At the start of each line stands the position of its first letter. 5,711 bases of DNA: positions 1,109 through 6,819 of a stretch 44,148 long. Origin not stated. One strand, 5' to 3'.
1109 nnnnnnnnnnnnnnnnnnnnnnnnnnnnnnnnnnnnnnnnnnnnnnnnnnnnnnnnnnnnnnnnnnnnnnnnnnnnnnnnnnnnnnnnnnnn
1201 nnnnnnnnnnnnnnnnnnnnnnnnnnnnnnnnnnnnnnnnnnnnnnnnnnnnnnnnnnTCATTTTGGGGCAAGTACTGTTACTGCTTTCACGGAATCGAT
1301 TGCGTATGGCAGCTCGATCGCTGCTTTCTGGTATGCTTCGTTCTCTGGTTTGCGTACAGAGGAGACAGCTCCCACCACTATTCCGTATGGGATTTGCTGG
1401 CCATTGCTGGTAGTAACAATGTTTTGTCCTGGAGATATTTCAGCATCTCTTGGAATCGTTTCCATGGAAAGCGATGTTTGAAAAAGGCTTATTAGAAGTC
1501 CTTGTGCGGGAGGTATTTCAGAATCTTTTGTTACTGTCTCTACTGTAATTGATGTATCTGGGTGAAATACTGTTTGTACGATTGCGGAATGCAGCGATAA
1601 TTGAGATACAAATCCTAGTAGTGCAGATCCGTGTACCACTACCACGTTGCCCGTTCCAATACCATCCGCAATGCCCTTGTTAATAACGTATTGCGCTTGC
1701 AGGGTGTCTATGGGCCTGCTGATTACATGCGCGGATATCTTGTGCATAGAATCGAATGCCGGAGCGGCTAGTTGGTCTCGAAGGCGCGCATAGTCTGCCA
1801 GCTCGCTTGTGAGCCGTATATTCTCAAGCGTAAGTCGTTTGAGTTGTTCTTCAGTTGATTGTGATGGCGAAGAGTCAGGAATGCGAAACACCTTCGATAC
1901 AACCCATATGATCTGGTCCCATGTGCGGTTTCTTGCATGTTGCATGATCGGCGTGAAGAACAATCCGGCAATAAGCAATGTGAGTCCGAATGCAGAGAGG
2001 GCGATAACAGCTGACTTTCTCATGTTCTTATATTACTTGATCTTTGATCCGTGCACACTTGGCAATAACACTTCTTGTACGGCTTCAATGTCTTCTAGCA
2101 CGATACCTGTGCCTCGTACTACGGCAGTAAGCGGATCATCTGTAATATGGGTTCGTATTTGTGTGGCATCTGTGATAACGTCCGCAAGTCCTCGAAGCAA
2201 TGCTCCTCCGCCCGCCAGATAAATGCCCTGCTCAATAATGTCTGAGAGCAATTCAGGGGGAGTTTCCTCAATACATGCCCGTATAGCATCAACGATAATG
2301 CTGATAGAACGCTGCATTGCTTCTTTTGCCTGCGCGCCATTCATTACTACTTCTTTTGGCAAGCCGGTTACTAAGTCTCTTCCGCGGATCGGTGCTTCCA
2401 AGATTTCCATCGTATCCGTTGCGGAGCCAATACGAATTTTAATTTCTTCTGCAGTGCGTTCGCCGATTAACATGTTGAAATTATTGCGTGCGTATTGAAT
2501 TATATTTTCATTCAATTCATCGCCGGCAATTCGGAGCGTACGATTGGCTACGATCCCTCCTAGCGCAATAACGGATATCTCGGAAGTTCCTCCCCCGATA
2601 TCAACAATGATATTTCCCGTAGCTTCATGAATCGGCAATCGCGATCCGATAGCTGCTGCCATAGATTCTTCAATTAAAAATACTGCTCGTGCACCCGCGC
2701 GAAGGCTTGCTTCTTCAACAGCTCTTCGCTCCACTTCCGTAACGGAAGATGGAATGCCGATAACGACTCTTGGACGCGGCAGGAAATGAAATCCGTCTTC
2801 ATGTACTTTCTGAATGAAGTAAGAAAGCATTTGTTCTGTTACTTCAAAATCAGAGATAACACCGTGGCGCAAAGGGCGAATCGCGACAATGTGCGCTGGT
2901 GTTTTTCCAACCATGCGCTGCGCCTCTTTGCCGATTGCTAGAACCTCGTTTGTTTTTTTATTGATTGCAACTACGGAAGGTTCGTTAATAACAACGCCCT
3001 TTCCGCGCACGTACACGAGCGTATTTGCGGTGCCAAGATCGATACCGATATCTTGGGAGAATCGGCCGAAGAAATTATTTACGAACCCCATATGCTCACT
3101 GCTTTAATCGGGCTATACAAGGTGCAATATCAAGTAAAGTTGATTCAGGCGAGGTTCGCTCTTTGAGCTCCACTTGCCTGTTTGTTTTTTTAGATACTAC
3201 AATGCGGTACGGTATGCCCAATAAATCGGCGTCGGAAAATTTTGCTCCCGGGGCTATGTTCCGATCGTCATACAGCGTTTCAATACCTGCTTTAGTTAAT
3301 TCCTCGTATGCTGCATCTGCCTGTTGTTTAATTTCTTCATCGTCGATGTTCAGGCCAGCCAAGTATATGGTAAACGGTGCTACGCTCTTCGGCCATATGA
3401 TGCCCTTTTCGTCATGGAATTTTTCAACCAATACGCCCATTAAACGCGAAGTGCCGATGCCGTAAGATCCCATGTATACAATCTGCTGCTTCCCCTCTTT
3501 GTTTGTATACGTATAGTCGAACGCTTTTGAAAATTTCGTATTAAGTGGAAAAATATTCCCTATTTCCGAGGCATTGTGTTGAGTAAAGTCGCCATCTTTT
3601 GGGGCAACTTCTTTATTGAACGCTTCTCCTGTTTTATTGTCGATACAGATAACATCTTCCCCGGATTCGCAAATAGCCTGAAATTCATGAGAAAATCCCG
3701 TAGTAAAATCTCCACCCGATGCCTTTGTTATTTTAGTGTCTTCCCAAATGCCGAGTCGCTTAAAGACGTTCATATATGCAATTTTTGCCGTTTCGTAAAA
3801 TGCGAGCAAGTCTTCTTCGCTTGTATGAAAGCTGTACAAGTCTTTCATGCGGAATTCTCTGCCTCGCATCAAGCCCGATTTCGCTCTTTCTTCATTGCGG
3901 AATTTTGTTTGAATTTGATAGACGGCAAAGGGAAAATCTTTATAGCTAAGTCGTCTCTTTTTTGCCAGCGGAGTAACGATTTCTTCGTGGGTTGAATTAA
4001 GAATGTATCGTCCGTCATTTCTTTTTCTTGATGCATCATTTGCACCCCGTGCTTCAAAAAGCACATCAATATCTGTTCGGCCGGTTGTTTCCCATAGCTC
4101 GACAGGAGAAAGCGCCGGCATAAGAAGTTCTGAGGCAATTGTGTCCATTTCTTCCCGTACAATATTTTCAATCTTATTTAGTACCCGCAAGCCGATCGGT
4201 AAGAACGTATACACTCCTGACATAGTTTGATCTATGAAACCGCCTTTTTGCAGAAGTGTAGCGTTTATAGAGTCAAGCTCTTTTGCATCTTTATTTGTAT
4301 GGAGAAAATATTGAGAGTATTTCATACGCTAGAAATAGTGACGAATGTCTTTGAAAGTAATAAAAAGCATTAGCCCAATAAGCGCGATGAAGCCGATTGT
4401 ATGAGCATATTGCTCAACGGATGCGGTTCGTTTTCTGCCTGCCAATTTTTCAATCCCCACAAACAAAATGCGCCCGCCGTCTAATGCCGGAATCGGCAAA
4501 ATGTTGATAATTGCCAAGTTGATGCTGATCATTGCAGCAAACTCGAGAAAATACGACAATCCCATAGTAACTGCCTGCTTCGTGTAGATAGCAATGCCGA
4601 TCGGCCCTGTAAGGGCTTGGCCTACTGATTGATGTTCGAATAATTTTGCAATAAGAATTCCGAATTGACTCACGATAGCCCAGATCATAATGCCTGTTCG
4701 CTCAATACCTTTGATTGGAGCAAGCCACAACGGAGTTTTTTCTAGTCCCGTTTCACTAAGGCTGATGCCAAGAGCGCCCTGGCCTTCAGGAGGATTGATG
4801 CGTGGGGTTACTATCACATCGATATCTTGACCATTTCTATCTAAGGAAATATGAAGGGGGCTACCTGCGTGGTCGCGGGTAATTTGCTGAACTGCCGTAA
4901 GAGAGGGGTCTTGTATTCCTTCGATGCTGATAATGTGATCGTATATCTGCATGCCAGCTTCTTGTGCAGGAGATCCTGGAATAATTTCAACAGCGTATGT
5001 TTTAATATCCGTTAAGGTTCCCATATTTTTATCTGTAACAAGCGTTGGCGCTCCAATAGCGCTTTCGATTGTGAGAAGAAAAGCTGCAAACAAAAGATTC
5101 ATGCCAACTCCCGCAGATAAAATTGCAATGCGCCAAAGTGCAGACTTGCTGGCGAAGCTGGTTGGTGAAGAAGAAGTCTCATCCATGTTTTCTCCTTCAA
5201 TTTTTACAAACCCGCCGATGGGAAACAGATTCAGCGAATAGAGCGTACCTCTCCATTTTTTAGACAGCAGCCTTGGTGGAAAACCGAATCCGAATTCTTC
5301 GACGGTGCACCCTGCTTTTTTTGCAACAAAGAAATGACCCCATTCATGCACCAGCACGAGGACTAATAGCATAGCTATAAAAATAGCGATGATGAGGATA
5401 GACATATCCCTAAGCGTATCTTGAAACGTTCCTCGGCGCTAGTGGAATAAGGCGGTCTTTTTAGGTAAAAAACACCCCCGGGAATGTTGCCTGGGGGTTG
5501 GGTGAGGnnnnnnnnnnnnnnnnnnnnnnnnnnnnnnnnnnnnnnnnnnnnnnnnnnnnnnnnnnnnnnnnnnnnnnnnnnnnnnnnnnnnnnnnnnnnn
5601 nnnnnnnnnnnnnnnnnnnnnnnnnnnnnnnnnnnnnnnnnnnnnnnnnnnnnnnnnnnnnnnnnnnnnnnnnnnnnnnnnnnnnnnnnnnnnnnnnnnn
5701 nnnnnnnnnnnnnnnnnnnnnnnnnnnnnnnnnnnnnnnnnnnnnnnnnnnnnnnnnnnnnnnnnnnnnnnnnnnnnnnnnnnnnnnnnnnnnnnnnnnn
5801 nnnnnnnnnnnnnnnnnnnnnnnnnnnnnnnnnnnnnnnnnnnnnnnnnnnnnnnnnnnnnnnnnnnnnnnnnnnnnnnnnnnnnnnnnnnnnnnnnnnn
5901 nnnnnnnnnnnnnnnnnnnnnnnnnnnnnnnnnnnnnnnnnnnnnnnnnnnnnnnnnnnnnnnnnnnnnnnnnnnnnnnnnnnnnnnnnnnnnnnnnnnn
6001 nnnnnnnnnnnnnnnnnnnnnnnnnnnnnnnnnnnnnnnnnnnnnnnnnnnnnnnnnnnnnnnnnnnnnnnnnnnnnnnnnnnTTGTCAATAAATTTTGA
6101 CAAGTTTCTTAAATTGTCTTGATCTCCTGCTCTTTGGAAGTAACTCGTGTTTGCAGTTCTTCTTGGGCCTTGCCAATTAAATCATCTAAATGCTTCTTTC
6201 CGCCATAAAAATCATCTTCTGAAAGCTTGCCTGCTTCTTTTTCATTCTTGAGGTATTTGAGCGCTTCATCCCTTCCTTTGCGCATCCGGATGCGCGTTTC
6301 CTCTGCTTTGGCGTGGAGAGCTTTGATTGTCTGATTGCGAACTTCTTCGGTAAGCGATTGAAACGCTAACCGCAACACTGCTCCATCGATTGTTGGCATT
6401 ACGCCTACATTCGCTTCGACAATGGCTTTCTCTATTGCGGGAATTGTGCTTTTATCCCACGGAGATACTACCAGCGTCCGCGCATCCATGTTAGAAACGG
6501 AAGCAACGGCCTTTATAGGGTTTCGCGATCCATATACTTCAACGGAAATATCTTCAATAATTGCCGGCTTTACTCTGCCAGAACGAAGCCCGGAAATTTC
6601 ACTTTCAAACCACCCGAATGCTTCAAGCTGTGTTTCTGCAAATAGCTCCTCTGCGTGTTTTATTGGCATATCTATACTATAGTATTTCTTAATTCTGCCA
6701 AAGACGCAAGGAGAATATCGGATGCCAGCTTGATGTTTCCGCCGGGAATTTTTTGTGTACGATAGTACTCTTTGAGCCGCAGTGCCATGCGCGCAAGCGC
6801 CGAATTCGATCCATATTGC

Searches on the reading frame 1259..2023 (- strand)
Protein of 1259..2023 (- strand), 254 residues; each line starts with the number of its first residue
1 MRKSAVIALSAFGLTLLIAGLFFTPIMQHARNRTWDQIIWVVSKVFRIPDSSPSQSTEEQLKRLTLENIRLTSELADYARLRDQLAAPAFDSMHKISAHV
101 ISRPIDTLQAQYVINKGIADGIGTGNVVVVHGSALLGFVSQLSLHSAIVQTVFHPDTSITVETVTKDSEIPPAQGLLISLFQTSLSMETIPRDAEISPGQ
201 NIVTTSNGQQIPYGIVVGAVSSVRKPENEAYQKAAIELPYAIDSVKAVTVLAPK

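Call 69: search_protein_families(library=pfam, proteins=[window:1259-2023:-], max_evalue=0.001)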
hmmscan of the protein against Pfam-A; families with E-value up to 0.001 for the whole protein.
window:1259-2023:- (254 aa): 1 family
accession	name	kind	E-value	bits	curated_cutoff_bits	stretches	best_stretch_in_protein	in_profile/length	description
PF04085.20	MreC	-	1.2e-24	87.2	28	1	100-251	1-146/147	Rod shape-determining protein MreC, barrel core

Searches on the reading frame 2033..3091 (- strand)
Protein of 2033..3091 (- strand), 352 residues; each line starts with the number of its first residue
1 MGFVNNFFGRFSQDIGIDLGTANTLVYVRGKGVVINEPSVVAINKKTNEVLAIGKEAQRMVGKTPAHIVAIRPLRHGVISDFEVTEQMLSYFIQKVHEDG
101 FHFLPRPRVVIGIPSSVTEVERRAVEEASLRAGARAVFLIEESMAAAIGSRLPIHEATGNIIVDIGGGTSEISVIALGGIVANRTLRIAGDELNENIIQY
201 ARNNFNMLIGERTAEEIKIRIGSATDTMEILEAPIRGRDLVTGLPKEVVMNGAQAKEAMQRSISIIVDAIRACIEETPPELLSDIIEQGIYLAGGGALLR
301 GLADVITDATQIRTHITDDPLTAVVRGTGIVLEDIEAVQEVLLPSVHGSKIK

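Call 69: search_protein_families(library=pfam, proteins=[window:2033-3091:-], max_evalue=0.001)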
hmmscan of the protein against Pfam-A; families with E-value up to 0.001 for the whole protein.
window:2033-3091:- (352 aa): 5 families
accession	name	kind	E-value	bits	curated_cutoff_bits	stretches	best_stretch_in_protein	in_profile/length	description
PF06723.19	MreB_Mbl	-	3.3e-135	450.6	27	1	13-339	2-326/327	MreB/Mbl protein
PF00012.26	HSP70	-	7.3e-12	44.7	20.6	1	85-207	110-240/599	Hsp70 protein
PF00022.25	Actin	-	2.2e-09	36.9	27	1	38-203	31-189/410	Actin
PF14450.12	FtsA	-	4e-09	37.3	31.8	1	162-317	2-110/127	Cell division protein FtsA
PF11104.14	PilM_2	-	5.7e-07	29.2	27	0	289-318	277-306/340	Type IV pilus assembly protein PilM;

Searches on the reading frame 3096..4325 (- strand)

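Call 69: search_protein_families(library=pfam, proteins=[window:3096-4325:-], max_evalue=0.001)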
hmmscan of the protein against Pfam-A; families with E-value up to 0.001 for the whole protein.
window:3096-4325:- (409 aa): 2 families
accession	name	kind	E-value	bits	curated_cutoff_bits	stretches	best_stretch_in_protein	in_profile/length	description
PF00587.30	tRNA-synt_2b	-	2e-29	103.3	29.3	1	101-302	5-178/179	tRNA synthetase class II core domain (G, H, P, S and T)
PF03129.25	HGTP_anticodon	-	2.3e-16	60.1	21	1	322-408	4-92/94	Anticodon binding domain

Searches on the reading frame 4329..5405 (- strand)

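Call 69: search_protein_families(library=pfam, proteins=[window:4329-5405:-], max_evalue=0.001)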
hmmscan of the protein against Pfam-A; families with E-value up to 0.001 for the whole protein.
window:4329-5405:- (358 aa): 3 families
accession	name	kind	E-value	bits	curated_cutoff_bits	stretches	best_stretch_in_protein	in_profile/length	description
PF02163.28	Peptidase_M50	-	8.2e-55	186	27.2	1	9-344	2-220/221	Peptidase family M50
PF13180.12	PDZ_2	-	2.1e-06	28.4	27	1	135-199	13-78/80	PDZ domain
PF17820.7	PDZ_6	-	7.7e-05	22.8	27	1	140-188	4-52/54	PDZ domain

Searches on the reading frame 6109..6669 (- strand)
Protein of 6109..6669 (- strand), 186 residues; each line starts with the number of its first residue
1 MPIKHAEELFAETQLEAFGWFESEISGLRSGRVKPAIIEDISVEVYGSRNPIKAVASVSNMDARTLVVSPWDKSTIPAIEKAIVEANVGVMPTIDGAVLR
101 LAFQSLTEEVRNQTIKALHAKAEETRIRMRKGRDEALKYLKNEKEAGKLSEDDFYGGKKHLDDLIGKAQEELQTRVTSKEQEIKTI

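Call 69: search_protein_families(library=pfam, proteins=[window:6109-6669:-], max_evalue=0.001)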
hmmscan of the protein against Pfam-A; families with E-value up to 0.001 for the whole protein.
window:6109-6669:- (186 aa): 1 family
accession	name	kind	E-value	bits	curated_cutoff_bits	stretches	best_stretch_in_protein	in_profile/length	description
PF01765.24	RRF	-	2.5e-44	151.5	29.7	1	21-183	1-163/164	Ribosome recycling factor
